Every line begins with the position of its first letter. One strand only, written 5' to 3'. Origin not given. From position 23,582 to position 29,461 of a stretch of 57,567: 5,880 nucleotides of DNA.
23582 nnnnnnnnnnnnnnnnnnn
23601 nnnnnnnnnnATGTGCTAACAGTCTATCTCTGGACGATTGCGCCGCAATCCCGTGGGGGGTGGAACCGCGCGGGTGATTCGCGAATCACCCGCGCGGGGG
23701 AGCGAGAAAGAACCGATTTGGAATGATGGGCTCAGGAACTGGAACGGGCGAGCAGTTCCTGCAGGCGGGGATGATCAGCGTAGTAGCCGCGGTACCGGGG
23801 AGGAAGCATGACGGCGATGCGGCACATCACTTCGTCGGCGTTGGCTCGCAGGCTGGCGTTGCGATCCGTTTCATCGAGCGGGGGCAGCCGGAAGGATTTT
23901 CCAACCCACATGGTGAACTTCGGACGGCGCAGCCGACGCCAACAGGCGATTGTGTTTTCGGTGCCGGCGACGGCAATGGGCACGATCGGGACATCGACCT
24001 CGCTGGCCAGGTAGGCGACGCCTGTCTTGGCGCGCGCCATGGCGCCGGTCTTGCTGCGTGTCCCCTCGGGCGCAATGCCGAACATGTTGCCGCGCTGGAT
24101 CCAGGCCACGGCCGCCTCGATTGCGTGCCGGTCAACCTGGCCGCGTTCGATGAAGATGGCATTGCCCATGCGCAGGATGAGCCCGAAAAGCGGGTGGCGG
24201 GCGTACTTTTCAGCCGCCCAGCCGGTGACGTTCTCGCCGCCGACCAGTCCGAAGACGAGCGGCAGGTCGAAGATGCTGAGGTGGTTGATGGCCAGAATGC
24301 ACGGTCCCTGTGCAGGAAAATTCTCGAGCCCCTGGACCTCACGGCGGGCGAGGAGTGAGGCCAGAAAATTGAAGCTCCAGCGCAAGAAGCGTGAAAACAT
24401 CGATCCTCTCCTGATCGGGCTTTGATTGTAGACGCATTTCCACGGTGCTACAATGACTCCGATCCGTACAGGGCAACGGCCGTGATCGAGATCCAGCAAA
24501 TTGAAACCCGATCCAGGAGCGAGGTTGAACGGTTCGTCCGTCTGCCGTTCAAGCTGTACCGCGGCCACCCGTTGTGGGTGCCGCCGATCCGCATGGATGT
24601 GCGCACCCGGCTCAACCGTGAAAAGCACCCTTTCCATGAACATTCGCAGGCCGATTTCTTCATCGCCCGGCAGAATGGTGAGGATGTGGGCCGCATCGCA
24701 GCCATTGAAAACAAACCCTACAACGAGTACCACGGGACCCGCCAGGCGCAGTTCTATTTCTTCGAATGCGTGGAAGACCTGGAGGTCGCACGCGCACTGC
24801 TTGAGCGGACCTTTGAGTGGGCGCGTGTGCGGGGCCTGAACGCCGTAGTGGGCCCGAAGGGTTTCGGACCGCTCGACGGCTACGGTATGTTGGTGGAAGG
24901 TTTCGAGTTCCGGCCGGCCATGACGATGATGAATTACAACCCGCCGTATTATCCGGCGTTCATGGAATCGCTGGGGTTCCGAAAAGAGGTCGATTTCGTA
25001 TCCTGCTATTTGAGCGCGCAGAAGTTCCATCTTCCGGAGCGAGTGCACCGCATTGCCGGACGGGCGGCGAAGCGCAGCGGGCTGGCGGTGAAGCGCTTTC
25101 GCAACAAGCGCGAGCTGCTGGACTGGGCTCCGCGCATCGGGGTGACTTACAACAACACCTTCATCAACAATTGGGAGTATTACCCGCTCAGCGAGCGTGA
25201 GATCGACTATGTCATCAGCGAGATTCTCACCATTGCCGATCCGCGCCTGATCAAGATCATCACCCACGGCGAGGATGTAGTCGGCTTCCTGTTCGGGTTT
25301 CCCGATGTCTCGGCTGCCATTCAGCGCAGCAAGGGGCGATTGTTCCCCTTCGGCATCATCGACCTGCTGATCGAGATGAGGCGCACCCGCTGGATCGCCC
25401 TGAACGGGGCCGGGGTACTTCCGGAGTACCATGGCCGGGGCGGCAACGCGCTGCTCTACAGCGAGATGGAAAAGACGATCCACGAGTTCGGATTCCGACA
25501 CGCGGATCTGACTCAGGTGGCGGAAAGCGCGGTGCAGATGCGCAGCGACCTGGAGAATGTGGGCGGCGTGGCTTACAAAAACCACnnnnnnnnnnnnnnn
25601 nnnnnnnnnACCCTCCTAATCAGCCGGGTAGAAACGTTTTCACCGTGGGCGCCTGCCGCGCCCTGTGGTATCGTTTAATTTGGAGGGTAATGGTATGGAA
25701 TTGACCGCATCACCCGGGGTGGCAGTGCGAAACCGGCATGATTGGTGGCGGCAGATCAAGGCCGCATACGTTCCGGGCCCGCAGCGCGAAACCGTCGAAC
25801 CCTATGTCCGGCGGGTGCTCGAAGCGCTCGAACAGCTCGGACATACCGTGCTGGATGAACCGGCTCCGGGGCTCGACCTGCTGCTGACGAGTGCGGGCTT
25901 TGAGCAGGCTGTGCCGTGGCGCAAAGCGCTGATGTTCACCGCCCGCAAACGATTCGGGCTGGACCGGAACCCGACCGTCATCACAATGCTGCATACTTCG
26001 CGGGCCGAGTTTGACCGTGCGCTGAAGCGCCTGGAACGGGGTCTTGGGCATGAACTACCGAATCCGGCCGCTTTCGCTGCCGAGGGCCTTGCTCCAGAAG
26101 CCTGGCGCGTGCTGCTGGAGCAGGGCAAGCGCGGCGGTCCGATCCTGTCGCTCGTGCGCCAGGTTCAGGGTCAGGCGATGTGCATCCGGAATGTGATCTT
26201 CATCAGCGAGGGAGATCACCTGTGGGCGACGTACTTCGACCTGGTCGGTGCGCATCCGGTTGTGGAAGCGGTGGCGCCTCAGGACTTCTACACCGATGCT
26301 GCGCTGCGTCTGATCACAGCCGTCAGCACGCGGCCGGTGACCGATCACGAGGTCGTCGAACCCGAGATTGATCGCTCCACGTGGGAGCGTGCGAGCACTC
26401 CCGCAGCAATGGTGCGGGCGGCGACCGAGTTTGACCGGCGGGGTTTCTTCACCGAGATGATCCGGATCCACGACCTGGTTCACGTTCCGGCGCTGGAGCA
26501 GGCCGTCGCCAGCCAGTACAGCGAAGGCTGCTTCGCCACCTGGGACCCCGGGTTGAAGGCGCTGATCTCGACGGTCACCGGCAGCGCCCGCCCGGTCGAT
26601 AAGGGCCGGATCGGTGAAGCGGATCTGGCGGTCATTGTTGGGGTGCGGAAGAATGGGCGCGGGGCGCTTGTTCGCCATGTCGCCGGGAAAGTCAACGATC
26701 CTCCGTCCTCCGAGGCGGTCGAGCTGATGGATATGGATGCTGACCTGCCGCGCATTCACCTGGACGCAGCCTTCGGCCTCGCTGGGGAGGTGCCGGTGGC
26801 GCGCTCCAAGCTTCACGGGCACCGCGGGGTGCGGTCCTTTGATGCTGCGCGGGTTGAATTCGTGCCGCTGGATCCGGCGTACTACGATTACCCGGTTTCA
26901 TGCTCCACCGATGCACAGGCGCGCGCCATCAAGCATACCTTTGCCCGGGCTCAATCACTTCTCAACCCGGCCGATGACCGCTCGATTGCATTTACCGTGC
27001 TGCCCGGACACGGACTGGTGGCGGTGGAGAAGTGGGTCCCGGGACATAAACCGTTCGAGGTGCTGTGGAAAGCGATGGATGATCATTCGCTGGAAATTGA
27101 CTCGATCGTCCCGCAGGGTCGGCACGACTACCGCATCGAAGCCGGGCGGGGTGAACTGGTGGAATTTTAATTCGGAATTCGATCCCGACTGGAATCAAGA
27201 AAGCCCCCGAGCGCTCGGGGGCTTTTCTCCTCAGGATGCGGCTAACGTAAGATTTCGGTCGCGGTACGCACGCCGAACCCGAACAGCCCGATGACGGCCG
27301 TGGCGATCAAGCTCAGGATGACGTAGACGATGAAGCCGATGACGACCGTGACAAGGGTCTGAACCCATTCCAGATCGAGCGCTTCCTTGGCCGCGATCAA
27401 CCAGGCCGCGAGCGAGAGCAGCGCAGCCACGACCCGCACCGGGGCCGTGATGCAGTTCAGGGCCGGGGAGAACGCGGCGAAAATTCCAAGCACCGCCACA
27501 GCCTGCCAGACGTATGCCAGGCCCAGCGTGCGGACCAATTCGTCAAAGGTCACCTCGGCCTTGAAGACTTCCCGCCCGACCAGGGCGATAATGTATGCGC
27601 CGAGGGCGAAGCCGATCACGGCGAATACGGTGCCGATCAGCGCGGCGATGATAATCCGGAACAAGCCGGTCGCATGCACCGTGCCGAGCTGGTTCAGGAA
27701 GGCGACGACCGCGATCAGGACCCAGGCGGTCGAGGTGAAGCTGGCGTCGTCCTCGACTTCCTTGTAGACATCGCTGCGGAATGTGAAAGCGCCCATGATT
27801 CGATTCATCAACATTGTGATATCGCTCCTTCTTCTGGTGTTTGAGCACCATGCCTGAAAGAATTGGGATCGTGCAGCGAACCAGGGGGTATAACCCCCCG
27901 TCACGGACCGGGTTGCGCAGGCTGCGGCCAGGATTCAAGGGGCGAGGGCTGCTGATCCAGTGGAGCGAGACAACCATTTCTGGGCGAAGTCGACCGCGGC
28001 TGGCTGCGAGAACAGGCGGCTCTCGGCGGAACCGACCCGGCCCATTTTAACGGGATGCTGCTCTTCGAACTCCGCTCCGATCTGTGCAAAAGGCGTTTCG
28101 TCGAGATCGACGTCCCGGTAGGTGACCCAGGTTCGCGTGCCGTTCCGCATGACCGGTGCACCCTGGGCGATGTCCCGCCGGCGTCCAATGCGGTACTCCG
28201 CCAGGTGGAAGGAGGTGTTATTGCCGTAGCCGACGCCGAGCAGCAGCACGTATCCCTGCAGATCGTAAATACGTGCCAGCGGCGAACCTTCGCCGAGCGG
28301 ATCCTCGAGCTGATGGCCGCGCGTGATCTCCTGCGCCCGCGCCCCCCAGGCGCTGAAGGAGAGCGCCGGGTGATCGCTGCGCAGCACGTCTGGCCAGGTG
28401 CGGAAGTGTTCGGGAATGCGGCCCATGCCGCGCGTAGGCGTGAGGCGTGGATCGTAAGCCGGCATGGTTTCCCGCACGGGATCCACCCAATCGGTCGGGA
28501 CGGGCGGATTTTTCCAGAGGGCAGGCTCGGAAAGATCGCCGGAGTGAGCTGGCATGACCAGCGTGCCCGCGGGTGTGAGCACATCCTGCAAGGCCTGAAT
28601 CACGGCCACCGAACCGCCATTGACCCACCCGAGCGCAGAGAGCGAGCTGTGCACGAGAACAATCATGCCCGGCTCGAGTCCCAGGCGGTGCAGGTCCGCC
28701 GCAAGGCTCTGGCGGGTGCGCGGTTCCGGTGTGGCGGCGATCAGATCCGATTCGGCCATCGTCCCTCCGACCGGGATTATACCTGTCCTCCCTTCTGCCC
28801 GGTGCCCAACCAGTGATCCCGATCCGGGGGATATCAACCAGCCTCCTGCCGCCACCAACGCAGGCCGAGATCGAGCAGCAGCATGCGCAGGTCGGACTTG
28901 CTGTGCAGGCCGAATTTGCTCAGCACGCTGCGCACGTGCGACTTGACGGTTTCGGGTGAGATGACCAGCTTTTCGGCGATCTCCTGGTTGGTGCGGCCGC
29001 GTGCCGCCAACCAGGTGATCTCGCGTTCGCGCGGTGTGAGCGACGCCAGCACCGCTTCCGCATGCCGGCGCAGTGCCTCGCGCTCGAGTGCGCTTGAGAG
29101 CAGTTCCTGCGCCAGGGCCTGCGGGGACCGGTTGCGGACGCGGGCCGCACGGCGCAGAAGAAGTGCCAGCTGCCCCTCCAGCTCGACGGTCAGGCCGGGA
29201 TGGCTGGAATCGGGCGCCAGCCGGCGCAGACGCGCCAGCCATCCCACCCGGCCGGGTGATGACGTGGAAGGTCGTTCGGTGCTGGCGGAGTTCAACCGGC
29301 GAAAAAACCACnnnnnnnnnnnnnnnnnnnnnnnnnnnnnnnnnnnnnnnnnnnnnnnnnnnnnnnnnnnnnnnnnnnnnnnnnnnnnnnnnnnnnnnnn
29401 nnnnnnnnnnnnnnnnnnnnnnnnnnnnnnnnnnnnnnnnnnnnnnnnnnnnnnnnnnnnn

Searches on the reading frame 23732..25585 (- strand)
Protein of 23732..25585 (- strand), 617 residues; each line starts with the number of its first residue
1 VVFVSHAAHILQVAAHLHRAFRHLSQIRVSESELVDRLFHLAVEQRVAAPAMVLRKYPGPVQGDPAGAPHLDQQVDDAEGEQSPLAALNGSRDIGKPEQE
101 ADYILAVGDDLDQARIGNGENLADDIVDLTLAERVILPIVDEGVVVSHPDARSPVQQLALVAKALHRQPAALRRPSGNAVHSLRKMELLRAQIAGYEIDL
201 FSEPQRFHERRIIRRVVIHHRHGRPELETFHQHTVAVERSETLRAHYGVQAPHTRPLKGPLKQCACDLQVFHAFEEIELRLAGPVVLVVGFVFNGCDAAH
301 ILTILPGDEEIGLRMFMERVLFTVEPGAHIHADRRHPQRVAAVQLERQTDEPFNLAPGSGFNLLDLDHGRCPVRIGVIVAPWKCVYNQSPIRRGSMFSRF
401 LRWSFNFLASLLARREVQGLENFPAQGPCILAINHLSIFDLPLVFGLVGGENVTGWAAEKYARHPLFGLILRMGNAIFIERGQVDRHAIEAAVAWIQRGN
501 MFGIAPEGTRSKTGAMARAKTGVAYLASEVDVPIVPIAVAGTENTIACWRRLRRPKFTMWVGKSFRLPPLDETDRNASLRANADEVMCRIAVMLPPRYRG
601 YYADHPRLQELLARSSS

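Call 3: search_protein_families(library=pfam, proteins=[window:23732-25585:-], max_evalue=0.1)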
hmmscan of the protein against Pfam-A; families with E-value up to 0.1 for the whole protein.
window:23732-25585:- (617 aa): 1 family
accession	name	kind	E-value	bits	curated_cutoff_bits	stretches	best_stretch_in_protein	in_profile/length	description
PF01553.26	Acyltransferase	-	3.1e-24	85.7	23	1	415-539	2-131/132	Acyltransferase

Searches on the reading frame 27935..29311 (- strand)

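Call 16: search_protein_families(library=pfam, proteins=[window:27935-29311:-], max_evalue=0.001)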
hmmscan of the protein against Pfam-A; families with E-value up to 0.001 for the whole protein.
window:27935-29311:- (458 aa): 1 family
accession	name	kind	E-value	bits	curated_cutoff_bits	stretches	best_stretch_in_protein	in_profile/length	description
PF02522.19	Antibiotic_NAT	-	6.3e-94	314.3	25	1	219-447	1-231/232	Aminoglycoside 3-N-acetyltransferase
